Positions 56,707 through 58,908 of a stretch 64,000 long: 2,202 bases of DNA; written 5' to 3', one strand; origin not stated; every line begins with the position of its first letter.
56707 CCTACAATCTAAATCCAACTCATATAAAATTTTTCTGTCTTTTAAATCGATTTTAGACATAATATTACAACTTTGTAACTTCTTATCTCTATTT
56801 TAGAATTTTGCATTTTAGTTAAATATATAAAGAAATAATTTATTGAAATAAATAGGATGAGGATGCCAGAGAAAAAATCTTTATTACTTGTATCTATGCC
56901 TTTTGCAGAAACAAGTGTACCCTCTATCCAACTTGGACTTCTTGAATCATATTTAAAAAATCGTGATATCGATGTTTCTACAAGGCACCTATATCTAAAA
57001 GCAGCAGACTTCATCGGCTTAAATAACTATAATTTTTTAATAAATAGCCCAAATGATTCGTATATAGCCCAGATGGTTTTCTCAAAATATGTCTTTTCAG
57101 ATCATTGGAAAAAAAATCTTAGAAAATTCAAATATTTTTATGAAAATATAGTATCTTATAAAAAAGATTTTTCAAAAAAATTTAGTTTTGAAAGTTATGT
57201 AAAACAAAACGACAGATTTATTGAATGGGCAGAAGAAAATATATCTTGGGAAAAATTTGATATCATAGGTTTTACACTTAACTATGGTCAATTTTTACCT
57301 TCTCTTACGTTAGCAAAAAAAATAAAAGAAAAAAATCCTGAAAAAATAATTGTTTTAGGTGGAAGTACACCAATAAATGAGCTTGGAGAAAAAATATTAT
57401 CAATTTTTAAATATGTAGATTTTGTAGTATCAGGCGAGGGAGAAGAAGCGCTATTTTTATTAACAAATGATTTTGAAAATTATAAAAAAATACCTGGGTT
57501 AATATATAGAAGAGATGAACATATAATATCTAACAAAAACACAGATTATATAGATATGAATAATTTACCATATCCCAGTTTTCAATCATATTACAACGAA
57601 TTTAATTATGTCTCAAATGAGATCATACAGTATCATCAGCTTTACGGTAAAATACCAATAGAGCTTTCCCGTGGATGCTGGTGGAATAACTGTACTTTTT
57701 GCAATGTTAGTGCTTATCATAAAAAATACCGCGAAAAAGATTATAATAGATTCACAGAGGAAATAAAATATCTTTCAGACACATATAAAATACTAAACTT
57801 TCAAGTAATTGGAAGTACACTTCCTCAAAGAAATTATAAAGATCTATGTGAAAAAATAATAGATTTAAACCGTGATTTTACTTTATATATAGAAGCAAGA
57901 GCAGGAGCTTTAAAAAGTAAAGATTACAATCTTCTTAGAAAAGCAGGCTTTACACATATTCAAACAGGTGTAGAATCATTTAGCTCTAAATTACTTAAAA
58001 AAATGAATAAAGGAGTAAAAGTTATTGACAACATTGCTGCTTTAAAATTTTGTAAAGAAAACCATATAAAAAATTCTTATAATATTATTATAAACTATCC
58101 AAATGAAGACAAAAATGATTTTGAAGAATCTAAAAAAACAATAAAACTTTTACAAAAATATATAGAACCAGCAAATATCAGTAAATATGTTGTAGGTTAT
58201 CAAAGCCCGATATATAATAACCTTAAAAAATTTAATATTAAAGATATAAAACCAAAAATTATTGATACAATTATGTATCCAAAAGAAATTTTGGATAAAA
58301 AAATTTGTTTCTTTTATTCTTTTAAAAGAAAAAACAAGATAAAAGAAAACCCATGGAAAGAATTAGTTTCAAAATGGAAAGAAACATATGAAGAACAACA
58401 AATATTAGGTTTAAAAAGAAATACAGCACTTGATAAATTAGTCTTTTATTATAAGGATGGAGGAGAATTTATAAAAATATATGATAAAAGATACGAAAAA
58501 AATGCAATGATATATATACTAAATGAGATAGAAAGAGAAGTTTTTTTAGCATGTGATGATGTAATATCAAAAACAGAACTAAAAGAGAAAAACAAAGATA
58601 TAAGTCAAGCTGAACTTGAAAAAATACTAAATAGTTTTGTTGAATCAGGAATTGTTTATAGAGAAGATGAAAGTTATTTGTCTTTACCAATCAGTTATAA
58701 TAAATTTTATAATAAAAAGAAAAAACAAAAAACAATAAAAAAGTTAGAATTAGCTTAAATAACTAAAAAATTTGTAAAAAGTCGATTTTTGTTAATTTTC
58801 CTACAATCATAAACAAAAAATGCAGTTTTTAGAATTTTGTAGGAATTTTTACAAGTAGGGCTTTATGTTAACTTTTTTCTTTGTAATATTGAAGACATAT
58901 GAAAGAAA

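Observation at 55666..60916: Class-B radical SAM locus with divergent tandem-Lrp regulator, small peptides, an Asp-rich membrane protein and a geranylgeranyl reductase: RiPP-like maturation or isoprenoid-lipid tailoring system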

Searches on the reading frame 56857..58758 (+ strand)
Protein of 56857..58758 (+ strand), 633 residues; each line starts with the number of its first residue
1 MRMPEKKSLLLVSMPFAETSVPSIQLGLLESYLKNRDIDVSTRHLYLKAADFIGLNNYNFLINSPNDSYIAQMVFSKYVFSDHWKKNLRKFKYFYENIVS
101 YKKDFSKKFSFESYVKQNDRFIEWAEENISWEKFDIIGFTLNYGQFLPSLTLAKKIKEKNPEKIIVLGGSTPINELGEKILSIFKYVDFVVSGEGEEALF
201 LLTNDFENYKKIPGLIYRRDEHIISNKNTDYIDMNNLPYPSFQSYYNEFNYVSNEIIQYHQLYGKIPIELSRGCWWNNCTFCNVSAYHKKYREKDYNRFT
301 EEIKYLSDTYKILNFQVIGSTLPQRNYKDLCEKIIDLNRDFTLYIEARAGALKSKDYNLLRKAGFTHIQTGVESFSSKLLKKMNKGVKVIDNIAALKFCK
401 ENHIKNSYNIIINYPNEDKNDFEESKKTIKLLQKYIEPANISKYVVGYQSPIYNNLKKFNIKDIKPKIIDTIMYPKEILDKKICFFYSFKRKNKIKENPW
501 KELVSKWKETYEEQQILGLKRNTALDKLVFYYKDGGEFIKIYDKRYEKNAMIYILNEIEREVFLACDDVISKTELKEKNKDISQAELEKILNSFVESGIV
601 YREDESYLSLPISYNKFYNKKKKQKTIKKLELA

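Call 3: search_protein_families(library=pfam, proteins=[window:56857-58758:+], max_evalue=0.01)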
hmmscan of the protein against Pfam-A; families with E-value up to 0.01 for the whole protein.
window:56857-58758:+ (633 aa): 5 families
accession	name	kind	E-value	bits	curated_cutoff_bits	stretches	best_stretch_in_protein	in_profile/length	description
PF04055.27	Radical_SAM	-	1e-19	71.7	29.5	1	268-427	1-164/166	Radical SAM superfamily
PF02310.24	B12-binding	-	7.9e-05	22.9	32.1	1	127-199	45-117/121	B12 binding domain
PF19864.5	Radical_SAM_N2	-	0.00077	19.4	29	1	110-210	26-129/151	Radical SAM proteins, N-terminal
PF21100.3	MCM_C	-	0.0066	16.7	27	0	550-607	6-61/64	MCM protein C-terminal winged helix-turn-helix domain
PF00581.25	Rhodanese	-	0.0069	17.2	22.2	0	379-432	5-58/102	Rhodanese-like domain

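Call 4: search_protein_families(library=ncbifam, proteins=[window:56857-58758:+], max_evalue=0.01)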
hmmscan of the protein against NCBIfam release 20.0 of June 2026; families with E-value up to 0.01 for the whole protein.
window:56857-58758:+ (633 aa): 22 families
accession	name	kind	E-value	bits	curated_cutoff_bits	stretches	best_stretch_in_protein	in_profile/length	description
TIGR03975.1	rSAM_ocin_1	subfamily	2.4e-117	392.9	281.85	1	10-612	2-606/606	RiPP maturation radical SAM C-methyltransferase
TIGR02026.1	BchE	equivalog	9.2e-33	113.8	481.35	1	152-478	82-411/497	magnesium-protoporphyrin IX monomethyl ester anaerobic oxidative cyclase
NF050148.1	rSAM_ApyD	equivalog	1.6e-27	96.2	750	1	118-425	59-359/645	RiPP biosynthesis radical SAM protein ApyD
TIGR04014.1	B12_SAM_MJ_0865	equivalog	1.3e-25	90.1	360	1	152-430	60-334/434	methyl-coenzyme M reductase glutamine C-methyltransferase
TIGR03471.1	HpnJ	equivalog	3.1e-21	75.8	577.6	1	145-431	80-361/472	hopanoid biosynthesis associated radical SAM protein HpnJ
TIGR04013.1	B12_SAM_MJ_1487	hypoth_equivalog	1.4e-19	70.2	251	2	120-306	30-192/382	TIGR04013 family B12-binding domain/radical SAM domain-containing protein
TIGR04072.2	rSAM_ladder_B12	equivalog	1.4e-19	70.1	360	1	152-437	89-354/443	lipid biosynthesis B12-binding/radical SAM protein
NF038361.1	rSAM_Sden_1168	equivalog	1.7e-18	66.5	575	1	127-427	134-446/560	Sden_1168 family B12-binding radical SAM P-methyltransferase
TIGR04385.1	B12_rSAM_cofa1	equivalog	2.6e-18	66.5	450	1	152-432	89-364/438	B12 lower ligand biosynthesis radical SAM protein BzaD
TIGR04295.1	B12_rSAM_oligo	hypoth_equivalog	2.6e-18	65.9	400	1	186-430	123-360/422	TIGR04295 family B12-binding domain-containing radical SAM protein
TIGR04367.1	HpnR_B12_rSAM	equivalog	2.7e-18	65.8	650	1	130-424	57-344/490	hopanoid C-3 methylase HpnR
TIGR04479.1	bcpD_PhpK_rSAM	subfamily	9e-18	63.9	600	1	113-462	90-437/504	PhpK family radical SAM P-methyltransferase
NF040542.1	rSAM_RCCLKC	equivalog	1.5e-12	47.4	450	1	116-440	32-360/423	arsinothricin biosynthesis radical SAM protein ArsL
NF033712.0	B12_rSAM_KedN5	subfamily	1.4e-11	43.4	700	1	124-307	53-237/624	KedN5 family methylcobalamin-dependent radical SAM C-methyltransferase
TIGR01579.1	MiaB-like-C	equivalog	1.4e-07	31.2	357.05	1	153-432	56-318/416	tRNA (N(6)-L-threonylcarbamoyladenosine(37)-C(2))-methylthiotransferase MtaB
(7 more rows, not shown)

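Call 9: find_homologous_proteins(query=window:56857-58758:+, max_evalue=1e-10)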
Query window:56857-58758:+ (633 aa): 1022 proteins with E <= 1e-10 among 8000 candidates; the best 120 are listed.
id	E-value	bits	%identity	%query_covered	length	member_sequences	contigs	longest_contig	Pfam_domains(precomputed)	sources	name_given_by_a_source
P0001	0.0e+0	1407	100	100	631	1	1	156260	PF04055.28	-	-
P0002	0.0e+0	1285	91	97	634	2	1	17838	PF04055.28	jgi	-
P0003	0.0e+0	1051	73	98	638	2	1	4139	PF04055.28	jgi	-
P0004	0.0e+0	1030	73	98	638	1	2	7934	PF04055.28,PF02310.25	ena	-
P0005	0.0e+0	1028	72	98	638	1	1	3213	PF04055.28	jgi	jgi:ribosomal peptide maturation radical SAM protein 1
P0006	5.9e-298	1008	70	98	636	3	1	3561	PF04055.28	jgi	-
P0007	1.9e-295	999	70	99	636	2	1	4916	PF04055.28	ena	-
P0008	8.7e-295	997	69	99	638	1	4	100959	PF04055.28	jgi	jgi:ribosomal peptide maturation radical SAM protein 1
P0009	5.7e-293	991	70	97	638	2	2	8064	PF04055.28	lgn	-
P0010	1.2e-292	990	69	98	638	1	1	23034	PF04055.28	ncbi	ncbi:MAG: RiPP maturation radical SAM C-methyltransferase [Thermoplasmatota archaeon]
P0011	3.5e-292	989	69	98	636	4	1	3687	PF04055.28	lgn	-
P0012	3.9e-291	985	69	98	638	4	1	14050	PF04055.28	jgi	-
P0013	2.8e-288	976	69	98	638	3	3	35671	PF04055.28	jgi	jgi:ribosomal peptide maturation radical SAM protein 1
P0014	2.6e-287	973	69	97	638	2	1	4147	PF04055.28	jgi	jgi:ribosomal peptide maturation radical SAM protein 1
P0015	6.8e-285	965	67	97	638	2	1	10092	PF04055.28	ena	-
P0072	3.3e-231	787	56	98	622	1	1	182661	PF04055.28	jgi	jgi:ribosomal peptide maturation radical SAM protein 1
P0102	1.4e-224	765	60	87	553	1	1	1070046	PF04055.28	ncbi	ncbi:MAG: RiPP maturation radical SAM C-methyltransferase, partial [Thermoplasmatales archaeon]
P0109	1.6e-222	759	54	97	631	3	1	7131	PF04055.28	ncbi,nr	ncbi:MAG: RiPP maturation radical SAM C-methyltransferase [Euryarchaeota archaeon]|nr:RiPP maturatio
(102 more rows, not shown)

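Call 10: find_encoding_contigs(protein=P0008, flank=6000, max_places=2)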
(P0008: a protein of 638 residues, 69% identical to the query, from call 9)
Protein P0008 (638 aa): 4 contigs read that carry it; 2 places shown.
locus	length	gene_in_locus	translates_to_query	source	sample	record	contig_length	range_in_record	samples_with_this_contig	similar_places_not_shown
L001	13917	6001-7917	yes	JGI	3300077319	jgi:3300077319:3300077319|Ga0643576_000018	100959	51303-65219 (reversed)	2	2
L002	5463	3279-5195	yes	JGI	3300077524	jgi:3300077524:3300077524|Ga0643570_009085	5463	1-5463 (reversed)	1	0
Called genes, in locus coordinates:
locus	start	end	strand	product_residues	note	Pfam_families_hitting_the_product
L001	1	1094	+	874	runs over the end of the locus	PF25293:Beta-prop_EMC1_N (faint), PF01011:PQQ (faint), PF07774:EMC1_C (faint), PF13360:PQQ_2 (weak), PF25292:Beta-prop_CGLA (faint), PF13360:PQQ_2, PF13570:Beta-prop_ACSF4, PF13360:PQQ_2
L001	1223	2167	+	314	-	-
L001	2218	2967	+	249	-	-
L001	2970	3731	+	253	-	PF08843:AbiEii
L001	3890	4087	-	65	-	-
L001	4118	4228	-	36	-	-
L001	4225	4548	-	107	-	-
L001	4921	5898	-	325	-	PF01047:MarR (faint), PF13404:HTH_AsnC-type, PF13412:HTH_24, PF22451:NirdL-like_HTH (faint), PF13404:HTH_AsnC-type, PF13412:HTH_24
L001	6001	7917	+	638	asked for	PF04055:Radical_SAM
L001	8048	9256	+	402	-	-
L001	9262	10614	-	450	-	PF08495:FIST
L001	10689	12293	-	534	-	PF02310:B12-binding, PF04055:Radical_SAM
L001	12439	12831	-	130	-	-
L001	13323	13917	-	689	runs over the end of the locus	-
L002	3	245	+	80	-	?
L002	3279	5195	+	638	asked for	PF04055:Radical_SAM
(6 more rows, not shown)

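Call 11: find_encoding_contigs(protein=P0072, flank=6000, max_places=2)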
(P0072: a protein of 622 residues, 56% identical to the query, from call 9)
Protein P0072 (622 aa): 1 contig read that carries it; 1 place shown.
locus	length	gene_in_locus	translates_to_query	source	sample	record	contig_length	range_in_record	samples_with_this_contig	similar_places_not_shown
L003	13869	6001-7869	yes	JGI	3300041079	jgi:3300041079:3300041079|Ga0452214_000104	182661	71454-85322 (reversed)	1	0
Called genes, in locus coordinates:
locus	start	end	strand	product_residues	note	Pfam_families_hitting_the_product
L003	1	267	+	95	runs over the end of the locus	PF01918:Alba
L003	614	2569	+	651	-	PF16177:ACAS_N, PF00501:AMP-binding, PF13193:AMP-binding_C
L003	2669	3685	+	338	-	PF01595:CNNM, PF00571:CBS (weak)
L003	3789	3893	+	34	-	-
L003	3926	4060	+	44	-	-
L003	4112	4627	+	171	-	PF08786:DcrB (weak)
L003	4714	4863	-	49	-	-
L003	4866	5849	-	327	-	PF01047:MarR (faint), PF13404:HTH_AsnC-type, PF13412:HTH_24, PF12840:HTH_20 (faint), PF13404:HTH_AsnC-type, PF13412:HTH_24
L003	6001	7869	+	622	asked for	PF04055:Radical_SAM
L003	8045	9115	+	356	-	-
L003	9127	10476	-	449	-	PF08495:FIST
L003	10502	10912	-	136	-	-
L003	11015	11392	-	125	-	PF01597:GCV_H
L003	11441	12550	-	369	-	PF01571:GCV_T, PF08669:GCV_T_C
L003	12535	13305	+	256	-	PF01269:Fibrillarin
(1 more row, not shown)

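Call 12: find_encoding_contigs(protein=P0102, flank=6000, max_places=2)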
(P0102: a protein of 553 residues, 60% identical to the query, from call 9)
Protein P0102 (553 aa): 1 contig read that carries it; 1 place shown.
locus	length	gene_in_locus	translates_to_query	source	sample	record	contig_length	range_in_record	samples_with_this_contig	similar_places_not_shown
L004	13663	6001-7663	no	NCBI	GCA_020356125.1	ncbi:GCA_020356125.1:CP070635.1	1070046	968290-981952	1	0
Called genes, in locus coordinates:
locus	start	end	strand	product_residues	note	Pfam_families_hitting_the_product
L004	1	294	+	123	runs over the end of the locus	PF05683:Fumerase_C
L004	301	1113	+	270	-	PF02540:NAD_synthase, PF03054:tRNA_Me_trans (faint)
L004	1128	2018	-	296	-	PF01259:SAICAR_synt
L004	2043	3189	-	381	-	PF09334:tRNA-synt_1g, PF19303:Anticodon_3, PF08264:Anticodon_1, PF01588:tRNA_bind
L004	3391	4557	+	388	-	PF00108:Thiolase_N, PF00109:ketoacyl-synt (weak), PF22691:Thiolase_C_1, PF02803:Thiolase_C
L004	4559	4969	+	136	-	PF12172:zf-ChsH2, PF01796:OB_ChsH2_C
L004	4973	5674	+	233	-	PF01381:HTH_3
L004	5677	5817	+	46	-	PF00643:zf-B_box (weak), PF22586:ANCHR-like_BBOX (weak)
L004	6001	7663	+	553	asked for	PF04055:Radical_SAM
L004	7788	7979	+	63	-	-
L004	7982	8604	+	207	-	-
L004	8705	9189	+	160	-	PF14520:HHH_5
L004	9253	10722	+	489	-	PF01139:RtcB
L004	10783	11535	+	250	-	PF09754:PAC2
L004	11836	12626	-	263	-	PF00890:FAD_binding_2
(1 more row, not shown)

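Call 19: find_related_loci(query=A1, collection=genome_contigs, flank=7000)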
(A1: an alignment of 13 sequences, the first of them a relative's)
Query A1 (631 aa) in genome_contigs; peptide patterns used: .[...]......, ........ (x = any residue, [..] = any of these).
600 stretches matched a pattern (row limit reached: there are more); 524 encode a relative of the query (tblastn E <= 1e-3); the best 80 are kept; 80 distinct loci.
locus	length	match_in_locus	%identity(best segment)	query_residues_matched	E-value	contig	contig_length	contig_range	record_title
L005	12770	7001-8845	70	4-618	0e+0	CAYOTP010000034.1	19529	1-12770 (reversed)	MAG TPA_asm: uncultured Thermoplasmatales archaeon isolate SRP332253_co1_29 genome assembly, contig: NODE_4465_length_19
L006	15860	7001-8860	69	3-624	0e+0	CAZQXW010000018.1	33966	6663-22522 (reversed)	MAG TPA_asm: uncultured Thermoplasmatales archaeon isolate SRP332253_co2_211 genome assembly, contig: NODE_1122_length_3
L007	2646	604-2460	63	3-621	0e+0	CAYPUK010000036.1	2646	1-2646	MAG TPA_asm: uncultured Thermoplasmatales archaeon isolate SRP067234_co1_39 genome assembly, contig: k99_1099314, whole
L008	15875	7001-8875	62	3-628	0e+0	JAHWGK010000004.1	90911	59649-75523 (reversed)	MAG: Thermoplasmata archaeon isolate Hel238.bin54 NODE_4_length_90911_cov_18.793194, whole genome shotgun sequence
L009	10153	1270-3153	60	1-628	0e+0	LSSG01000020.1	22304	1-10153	MAG: Thermoplasmatales archaeon SG8-52-3 WOR_8-12_1668, whole genome shotgun sequence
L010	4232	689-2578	58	1-627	0e+0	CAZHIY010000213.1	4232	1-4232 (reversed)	MAG TPA_asm: uncultured Thermoplasmatales archaeon isolate binchicken_co129_679 genome assembly, contig: NODE_78192_leng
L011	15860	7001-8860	57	5-624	0e+0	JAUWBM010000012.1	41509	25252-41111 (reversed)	MAG: Thermoplasmatota archaeon isolate CSMAG_1320 CSMAG_1320_k141_1734260_length_41509_cov_15.9840, whole genome shotgun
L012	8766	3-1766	58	37-624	0e+0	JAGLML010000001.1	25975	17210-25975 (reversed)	MAG: Thermoplasmatales archaeon isolate RS_5_57 ROV157_5.bin.57.fa_1, whole genome shotgun sequence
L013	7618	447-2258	56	4-614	0e+0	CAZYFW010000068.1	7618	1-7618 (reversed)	MAG TPA_asm: uncultured Thermoplasmatales archaeon isolate binchicken_co150_735 genome assembly, contig: NODE_25703_leng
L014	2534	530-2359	55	5-613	0e+0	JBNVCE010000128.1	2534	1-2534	MAG: Thermoplasmatota archaeon isolate A05DMB23 NODE_134_length_2534_cov_6.430819, whole genome shotgun sequence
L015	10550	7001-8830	53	3-613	0e+0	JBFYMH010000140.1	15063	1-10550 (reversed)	MAG: Thermoplasmatales archaeon isolate PPR_0057 PPR_0057.fa_k121_894376, whole genome shotgun sequence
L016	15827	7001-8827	55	4-613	0e+0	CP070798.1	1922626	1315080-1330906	MAG: Thermoplasmatales archaeon isolate bin14 chromosome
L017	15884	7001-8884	53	3-629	0e+0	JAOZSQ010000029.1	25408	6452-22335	MAG: Thermoplasmatota archaeon isolate GMC6.metabat2.56_sub GMC6_1201_length_25408_cov_17.043072, whole genome shotgun s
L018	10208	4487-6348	65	5-625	0e+0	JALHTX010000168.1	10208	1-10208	MAG: Thermoplasmatota archaeon isolate PFL35 seq_2057228, whole genome shotgun sequence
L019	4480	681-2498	52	4-610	0e+0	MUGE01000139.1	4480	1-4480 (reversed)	MAG: Thermoplasmata archaeon M11B2D M11B2D_scaffold_722, whole genome shotgun sequence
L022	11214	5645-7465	51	3-610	0e+0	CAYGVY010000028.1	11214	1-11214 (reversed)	MAG TPA_asm: uncultured Thermoplasmatales archaeon isolate ERP119294_co4_107 genome assembly, contig: NODE_6035_length_1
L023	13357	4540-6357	51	4-610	0e+0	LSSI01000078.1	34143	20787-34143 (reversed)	MAG: Thermoplasmatales archaeon SM1-50 WOR1_30_36_596, whole genome shotgun sequence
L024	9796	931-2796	50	3-625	0e+0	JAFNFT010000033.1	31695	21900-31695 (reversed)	MAG: Methanobacteriota archaeon isolate bin_19 PROKKA_contig000033, whole genome shotgun sequence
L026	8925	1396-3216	51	3-610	0e+0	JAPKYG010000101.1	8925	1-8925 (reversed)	MAG: Methanobacteriota archaeon isolate LacPavin_0920_SED3_MAG_41_62 LacPavin_0920_SED3_scaffold_3162711, whole genome s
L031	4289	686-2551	50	3-625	0e+0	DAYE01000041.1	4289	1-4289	MAG TPA_asm: Euryarchaeota archaeon UBA33 UBA33_contig_8079, whole genome shotgun sequence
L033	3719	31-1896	50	3-625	0e+0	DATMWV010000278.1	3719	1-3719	MAG TPA_asm: Thermoplasmatota archaeon isolate SMAG_U13103 k141_277833, whole genome shotgun sequence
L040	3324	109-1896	51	3-599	0e+0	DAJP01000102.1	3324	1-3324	MAG TPA_asm: Euryarchaeota archaeon UBA346 UBA346_contig_147503, whole genome shotgun sequence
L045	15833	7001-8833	51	3-616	0e+0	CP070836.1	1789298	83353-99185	MAG: Thermoplasmatales archaeon isolate bin105 chromosome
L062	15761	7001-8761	29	6-610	1e-86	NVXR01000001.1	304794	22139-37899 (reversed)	MAG: Desulfotalea sp. isolate NORP6 Contig_source1382A_42, whole genome shotgun sequence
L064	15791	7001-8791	31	9-610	3e-85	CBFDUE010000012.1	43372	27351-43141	MAG TPA_asm: uncultured bacterium isolate SRR6823440_concoct_100 genome assembly, contig: ERZ650341.273, whole genome sh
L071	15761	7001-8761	29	6-610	5e-84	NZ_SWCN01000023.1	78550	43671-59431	Desulforhopalus sp. IMCC35007 NODE_23_length_78550_cov_76.198972, whole genome shotgun sequence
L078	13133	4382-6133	30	9-610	2e-82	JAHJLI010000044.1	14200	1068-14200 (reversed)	MAG: Proteobacteria bacterium isolate Old_saline.mb.128 Old_saline.mb.128_k141_170589, whole genome shotgun sequence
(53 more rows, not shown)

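Call 26: search_protein_families(library=pfam, proteins=[L006:9309-10565:+, L006:10632-11591:+, L045:9026-9985:+, L001:8048-9256:+, L024:3058-4524:+, L024:5561-7075:-, L024:7172-7867:+, L023:9493-10650:-, L013:3416-4801:+, L001:10689-12293:-], max_evalue=0.1)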
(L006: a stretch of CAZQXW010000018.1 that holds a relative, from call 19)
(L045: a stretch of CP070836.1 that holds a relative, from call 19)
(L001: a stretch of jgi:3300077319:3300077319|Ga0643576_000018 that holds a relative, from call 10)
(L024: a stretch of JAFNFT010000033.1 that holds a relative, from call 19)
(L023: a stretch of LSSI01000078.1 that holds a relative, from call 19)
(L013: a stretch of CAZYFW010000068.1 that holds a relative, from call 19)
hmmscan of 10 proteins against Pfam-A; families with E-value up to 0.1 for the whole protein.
L006:9309-10565:+ (418 aa): 0 families

L006:10632-11591:+ (319 aa): 5 families
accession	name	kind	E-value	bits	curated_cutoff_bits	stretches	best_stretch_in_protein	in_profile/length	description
PF01488.26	Shikimate_DH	-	1.8e-09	38.2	24.3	1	133-232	10-121/138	Shikimate / quinate 5-dehydrogenase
PF02882.25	THF_DHG_CYH_C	-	8.3e-06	25.6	27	1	116-223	17-108/160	Tetrahydrofolate dehydrogenase/cyclohydrolase, NAD(P)-binding domain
PF01118.30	Semialdhyde_dh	-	4.2e-05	24.4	26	1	138-226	2-100/121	Semialdehyde dehydrogenase, NAD binding domain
PF03807.23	F420_oxidored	-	9.6e-05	23.3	21.6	1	137-224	1-93/94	NADP oxidoreductase coenzyme F420-dependent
PF00106.31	adh_short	-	0.097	12.6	26.6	0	137-184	2-48/195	short chain dehydrogenase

L045:9026-9985:+ (319 aa): 0 families

L001:8048-9256:+ (402 aa): 1 family
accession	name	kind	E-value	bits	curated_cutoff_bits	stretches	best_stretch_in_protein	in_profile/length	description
PF19086.5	Terpene_syn_C_2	-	0.00079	19.7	23.7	1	156-328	2-180/199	Terpene synthase family 2, C-terminal metal binding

L024:3058-4524:+ (488 aa): 2 families
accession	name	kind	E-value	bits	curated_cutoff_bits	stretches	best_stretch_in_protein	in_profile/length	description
PF07143.17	CrtC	-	5.1e-19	70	22.5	2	217-325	70-168/168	CrtC N-terminal lipocalin domain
PF17186.10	Lipocalin_9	-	1.3e-16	61.4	26.2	1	340-480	8-129/131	Lipocalin-like domain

L024:5561-7075:- (504 aa): 2 families
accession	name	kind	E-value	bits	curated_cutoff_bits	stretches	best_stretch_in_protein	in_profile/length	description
PF23545.1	Zn_ribbon_HMPTM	-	3.5e-14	52.5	27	1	3-50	1-43/45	HMPTM N-terminal zinc ribbon domain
PF04055.27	Radical_SAM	-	1.3e-12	48.6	29.5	1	115-254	21-166/166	Radical SAM superfamily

L024:7172-7867:+ (231 aa): 13 families
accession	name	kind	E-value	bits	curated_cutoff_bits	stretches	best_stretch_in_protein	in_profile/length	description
PF13412.12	HTH_24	-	1e-10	41.4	21.9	2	14-57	4-47/48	Winged helix-turn-helix DNA-binding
PF01022.26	HTH_5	-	5.4e-09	36.2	22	2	103-133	16-46/47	Bacterial regulatory protein, arsR family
PF24266.1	HTH_HVO_0163_N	-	6.1e-09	36.3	31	1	14-82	3-70/70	HVO_0163, N-terminal HTH domain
PF12840.13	HTH_20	-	1.3e-07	31.9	27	1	99-133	15-49/51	Helix-turn-helix domain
PF12802.13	MarR_2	-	1.2e-05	25.9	27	1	19-62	11-55/61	MarR family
PF01047.28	MarR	-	7.4e-05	23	24.6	0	22-58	12-48/59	MarR family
PF09339.16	HTH_IclR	-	0.0029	17.8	22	1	23-57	14-48/52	IclR helix-turn-helix domain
PF04182.18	B-block_TFIIIC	-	0.0052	17.2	22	0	24-58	15-49/73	B-block binding subunit of TFIIIC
PF01978.25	TrmB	-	0.006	16.8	25.6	0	25-68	20-62/68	Sugar-specific transcriptional regulator TrmB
PF01325.25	Fe_dep_repress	-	0.0096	16.6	26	0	104-136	24-56/60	Iron dependent repressor, N-terminal DNA binding domain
PF01726.22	LexA_DNA_bind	-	0.024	14.9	23.7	0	14-58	7-57/65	LexA DNA binding domain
PF13601.12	HTH_34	-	0.044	14.4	27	0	17-76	4-63/80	Winged helix DNA-binding domain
PF25212.1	HVO_A0114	-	0.076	13.3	27.6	0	14-67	23-76/84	HVO_A0114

L023:9493-10650:- (385 aa): 2 families
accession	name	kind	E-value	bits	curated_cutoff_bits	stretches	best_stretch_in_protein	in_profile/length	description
PF13527.13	Acetyltransf_9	-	0.001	19.5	25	1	12-116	8-106/127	Acetyltransferase (GNAT) domain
PF00583.31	Acetyltransf_1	-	0.036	14.8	20.7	0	224-262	14-55/116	Acetyltransferase (GNAT) family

L013:3416-4801:+ (461 aa): 0 families

L001:10689-12293:- (534 aa): 2 families
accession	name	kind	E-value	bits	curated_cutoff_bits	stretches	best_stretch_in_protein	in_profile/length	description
PF02310.24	B12-binding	-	8.2e-22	77.7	32.1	1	20-130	10-120/121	B12 binding domain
PF04055.27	Radical_SAM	-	3.5e-20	73.3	29.5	1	194-359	3-166/166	Radical SAM superfamily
